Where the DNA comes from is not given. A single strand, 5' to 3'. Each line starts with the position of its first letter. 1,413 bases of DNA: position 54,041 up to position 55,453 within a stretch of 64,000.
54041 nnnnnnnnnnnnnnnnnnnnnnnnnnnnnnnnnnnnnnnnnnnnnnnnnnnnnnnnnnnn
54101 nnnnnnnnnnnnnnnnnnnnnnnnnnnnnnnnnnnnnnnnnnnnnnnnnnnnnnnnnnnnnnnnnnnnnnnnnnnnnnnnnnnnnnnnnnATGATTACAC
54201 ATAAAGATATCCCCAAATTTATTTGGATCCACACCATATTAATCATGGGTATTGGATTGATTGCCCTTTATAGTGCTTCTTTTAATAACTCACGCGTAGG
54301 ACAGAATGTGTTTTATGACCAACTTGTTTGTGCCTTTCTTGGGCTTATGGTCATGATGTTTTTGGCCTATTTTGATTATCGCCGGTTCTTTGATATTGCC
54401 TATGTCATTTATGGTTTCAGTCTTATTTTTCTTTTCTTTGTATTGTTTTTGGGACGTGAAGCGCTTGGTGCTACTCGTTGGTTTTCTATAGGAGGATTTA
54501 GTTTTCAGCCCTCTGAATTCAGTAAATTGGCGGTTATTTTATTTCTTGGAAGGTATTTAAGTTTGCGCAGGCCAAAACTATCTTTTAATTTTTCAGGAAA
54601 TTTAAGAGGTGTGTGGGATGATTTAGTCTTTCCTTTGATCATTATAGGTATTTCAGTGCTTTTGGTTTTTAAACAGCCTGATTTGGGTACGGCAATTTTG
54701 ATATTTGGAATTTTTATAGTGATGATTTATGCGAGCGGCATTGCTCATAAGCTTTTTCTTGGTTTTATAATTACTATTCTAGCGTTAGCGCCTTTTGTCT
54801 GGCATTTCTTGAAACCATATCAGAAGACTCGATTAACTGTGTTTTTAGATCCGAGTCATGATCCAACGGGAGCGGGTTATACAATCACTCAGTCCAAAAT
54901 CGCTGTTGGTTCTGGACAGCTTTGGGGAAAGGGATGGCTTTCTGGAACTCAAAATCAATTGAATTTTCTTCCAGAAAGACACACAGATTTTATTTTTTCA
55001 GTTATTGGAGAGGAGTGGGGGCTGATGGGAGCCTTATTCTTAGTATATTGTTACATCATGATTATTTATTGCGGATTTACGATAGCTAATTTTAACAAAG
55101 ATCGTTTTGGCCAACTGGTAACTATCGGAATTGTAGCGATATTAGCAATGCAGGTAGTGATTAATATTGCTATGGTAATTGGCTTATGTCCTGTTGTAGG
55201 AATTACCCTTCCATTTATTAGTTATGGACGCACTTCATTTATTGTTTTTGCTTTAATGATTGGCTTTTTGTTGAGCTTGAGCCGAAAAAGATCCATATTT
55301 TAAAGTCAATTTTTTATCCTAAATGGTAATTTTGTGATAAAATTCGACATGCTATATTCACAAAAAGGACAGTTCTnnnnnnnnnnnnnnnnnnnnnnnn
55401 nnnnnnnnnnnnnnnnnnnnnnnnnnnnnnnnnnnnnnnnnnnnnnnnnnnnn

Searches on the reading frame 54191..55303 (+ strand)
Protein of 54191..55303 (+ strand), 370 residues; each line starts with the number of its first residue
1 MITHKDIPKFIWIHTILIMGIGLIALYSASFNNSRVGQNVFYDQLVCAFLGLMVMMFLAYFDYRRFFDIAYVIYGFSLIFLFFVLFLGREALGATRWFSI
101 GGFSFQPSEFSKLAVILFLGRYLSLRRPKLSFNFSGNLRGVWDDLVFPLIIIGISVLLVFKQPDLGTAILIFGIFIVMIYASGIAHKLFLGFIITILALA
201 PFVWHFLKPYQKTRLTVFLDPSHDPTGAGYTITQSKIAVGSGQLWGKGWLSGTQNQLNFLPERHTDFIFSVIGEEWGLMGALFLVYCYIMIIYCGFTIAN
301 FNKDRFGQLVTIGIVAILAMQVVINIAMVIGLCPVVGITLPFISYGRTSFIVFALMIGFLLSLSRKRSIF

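Call 76: search_protein_families(library=pfam, proteins=[window:54191-55303:+], max_evalue=0.0001)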
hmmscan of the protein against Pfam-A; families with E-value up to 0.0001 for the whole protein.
window:54191-55303:+ (370 aa): 1 family
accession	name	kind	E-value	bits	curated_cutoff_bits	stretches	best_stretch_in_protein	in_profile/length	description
PF01098.24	FTSW_RODA_SPOVE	-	1.3e-101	340.6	26.4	1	11-367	4-354/356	Cell cycle protein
